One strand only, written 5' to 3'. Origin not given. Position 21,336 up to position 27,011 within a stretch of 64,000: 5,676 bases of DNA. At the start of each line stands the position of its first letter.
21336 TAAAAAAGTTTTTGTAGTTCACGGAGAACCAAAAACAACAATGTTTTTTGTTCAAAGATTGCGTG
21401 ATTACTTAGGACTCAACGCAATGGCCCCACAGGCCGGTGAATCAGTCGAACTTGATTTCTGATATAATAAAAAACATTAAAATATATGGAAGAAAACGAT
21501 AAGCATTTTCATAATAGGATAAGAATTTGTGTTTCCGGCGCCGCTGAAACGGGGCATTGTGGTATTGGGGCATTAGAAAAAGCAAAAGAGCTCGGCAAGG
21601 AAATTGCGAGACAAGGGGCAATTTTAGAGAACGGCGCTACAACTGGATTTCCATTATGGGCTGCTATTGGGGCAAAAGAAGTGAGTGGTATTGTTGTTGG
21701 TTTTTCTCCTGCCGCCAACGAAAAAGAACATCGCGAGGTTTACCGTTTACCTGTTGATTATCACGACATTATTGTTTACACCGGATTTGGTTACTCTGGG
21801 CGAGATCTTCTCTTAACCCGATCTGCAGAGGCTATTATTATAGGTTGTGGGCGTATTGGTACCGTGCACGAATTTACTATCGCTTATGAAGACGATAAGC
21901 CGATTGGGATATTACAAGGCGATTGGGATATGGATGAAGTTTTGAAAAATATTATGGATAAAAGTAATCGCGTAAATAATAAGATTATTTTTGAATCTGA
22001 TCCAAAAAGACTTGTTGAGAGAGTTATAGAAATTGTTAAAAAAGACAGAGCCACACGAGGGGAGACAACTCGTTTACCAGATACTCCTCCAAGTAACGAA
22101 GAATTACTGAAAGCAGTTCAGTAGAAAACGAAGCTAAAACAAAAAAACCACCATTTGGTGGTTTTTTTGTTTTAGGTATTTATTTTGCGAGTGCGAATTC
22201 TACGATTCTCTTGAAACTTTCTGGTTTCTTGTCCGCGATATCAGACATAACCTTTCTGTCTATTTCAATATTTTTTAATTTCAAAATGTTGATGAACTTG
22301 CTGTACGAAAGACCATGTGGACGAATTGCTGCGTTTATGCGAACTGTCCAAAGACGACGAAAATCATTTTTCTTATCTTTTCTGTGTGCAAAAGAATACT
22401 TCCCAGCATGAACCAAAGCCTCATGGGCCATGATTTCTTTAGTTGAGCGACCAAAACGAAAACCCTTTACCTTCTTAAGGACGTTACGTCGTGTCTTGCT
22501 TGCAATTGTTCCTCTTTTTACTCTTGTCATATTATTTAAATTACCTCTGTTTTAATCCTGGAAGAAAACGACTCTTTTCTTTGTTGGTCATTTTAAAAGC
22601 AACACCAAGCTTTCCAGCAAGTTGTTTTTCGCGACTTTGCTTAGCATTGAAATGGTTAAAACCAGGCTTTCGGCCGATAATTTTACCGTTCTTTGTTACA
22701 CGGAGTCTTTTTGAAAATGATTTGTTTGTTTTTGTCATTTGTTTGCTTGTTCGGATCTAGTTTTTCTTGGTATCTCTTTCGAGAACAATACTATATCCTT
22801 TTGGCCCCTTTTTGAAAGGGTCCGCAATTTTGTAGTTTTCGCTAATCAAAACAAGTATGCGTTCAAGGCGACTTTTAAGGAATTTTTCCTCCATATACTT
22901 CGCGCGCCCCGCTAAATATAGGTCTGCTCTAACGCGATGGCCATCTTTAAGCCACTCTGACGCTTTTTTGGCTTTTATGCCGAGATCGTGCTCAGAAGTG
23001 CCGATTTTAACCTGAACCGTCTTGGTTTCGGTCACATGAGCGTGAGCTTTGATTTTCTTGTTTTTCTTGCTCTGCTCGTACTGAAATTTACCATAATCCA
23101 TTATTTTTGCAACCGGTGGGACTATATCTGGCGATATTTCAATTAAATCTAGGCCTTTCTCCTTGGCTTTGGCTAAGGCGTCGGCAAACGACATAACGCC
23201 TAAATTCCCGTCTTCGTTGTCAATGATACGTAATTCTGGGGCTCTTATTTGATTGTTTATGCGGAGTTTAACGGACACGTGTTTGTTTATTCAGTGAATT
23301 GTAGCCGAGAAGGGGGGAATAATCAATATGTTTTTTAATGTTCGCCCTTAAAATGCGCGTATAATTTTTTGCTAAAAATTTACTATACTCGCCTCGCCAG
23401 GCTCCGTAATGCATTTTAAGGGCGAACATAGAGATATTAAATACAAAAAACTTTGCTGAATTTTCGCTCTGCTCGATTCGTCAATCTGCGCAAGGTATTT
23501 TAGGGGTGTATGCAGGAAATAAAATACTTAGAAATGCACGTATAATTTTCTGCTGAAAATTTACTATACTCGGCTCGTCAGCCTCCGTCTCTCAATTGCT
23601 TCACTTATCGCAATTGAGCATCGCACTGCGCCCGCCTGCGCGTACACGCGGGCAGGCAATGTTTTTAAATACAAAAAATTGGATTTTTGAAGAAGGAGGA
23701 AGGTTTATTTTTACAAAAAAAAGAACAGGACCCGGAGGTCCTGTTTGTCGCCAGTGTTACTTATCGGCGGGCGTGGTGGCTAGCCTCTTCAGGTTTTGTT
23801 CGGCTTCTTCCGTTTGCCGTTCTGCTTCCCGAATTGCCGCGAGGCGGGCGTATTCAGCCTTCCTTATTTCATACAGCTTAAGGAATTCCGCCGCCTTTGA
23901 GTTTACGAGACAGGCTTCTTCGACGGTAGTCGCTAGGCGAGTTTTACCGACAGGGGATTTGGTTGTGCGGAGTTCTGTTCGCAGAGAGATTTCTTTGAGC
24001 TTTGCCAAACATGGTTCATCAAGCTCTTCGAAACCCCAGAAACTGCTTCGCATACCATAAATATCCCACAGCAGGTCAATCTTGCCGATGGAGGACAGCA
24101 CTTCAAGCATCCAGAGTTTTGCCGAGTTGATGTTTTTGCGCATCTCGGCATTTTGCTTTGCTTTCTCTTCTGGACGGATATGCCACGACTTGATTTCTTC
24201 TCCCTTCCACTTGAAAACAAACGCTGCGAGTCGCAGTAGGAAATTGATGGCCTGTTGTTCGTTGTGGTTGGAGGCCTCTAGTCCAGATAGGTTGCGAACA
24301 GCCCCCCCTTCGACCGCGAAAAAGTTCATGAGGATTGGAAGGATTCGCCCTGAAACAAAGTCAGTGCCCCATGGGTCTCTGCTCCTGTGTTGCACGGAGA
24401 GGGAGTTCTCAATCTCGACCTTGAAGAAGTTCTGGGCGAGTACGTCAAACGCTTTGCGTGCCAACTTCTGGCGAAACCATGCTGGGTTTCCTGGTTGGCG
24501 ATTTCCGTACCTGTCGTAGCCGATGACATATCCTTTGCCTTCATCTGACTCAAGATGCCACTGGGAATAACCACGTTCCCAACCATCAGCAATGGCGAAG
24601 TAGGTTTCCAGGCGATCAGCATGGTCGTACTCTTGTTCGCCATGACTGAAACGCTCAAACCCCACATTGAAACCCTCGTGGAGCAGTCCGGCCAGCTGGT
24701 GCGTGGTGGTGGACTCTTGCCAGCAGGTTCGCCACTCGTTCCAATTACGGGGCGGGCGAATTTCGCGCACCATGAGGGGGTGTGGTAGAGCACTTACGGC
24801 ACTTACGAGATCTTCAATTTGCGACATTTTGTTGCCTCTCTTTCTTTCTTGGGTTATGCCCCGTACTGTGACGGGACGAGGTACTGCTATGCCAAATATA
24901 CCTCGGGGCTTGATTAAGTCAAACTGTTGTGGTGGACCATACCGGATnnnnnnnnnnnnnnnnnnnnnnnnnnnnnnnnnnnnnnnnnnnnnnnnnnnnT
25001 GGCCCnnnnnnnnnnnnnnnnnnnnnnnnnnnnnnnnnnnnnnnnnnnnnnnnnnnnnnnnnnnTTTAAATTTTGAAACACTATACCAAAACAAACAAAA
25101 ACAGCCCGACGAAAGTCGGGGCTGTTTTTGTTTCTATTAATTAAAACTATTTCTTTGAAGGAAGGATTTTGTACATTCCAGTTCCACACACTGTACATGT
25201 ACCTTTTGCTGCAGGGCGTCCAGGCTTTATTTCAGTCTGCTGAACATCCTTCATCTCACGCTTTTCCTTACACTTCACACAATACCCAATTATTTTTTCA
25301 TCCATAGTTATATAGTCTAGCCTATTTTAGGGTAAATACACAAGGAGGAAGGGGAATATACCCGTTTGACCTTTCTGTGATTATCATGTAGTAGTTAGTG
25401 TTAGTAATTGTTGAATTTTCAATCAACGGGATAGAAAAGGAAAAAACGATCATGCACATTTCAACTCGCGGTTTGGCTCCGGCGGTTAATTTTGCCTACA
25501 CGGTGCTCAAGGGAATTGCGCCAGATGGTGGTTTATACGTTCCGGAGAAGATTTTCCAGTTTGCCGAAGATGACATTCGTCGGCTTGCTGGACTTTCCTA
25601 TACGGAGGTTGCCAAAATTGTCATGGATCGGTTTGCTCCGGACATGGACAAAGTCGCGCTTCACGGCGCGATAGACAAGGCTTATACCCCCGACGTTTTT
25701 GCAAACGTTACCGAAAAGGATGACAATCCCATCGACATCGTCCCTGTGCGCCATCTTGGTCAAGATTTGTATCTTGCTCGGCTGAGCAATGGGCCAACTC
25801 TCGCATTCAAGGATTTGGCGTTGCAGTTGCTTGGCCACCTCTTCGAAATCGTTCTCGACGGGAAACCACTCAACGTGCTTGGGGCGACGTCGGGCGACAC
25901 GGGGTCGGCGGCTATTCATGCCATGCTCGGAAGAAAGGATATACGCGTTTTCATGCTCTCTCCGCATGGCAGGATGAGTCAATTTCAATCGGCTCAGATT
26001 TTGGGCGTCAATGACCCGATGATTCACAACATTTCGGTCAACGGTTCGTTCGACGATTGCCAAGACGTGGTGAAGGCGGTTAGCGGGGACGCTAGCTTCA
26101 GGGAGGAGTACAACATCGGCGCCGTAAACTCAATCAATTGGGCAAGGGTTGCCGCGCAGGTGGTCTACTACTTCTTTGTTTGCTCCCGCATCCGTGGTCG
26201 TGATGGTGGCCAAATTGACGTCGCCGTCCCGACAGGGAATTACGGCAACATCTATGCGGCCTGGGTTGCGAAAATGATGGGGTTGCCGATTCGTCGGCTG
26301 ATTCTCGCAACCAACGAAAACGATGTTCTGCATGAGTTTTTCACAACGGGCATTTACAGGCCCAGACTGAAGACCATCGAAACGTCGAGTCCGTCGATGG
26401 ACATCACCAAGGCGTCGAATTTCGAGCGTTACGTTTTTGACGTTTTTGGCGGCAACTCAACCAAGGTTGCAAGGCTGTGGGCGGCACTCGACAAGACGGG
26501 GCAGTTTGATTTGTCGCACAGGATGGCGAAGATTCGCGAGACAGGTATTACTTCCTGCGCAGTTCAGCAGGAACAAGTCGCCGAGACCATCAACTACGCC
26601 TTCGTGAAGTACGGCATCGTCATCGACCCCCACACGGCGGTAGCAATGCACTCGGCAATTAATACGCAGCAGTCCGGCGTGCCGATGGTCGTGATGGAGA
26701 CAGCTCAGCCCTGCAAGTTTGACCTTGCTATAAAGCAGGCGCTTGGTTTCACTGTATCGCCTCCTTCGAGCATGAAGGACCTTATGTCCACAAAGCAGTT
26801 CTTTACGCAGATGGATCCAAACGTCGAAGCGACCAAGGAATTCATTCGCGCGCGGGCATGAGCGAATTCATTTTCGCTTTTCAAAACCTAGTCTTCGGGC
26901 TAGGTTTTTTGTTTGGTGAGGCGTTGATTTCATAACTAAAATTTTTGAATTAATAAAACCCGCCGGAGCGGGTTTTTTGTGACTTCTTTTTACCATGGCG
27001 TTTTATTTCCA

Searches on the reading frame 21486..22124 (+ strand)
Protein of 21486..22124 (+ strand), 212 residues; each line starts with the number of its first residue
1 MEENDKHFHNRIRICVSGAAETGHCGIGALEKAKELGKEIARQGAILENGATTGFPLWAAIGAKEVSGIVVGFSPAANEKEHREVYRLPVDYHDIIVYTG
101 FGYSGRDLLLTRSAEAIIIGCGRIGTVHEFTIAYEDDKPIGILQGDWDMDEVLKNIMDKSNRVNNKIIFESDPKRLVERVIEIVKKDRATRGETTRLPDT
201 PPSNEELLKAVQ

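Call 17: search_protein_families(library=pfam, proteins=[window:21486-22124:+], max_evalue=0.01)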
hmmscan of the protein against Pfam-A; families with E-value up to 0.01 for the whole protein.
window:21486-22124:+ (212 aa): 1 family
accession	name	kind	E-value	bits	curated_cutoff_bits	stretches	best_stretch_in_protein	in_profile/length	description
PF18306.6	LDcluster4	-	1.4e-31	109.6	26.3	1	12-176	2-150/151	SLOG cluster4 family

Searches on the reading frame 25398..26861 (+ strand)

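Call 17: search_protein_families(library=pfam, proteins=[window:25398-26861:+], max_evalue=0.01)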
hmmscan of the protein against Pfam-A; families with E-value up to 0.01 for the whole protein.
window:25398-26861:+ (487 aa): 3 families
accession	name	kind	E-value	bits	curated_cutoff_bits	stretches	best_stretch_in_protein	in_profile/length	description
PF14821.11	Thr_synth_N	-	9.9e-21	74.1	25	1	20-96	2-79/79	Threonine synthase N terminus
PF00291.31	PALP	-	9.3e-16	58.4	35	1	118-351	18-235/295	Pyridoxal-phosphate dependent enzyme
PF24857.1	THR4_C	-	1e-05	26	27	1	413-484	1-84/85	Threonine synthase, C-terminal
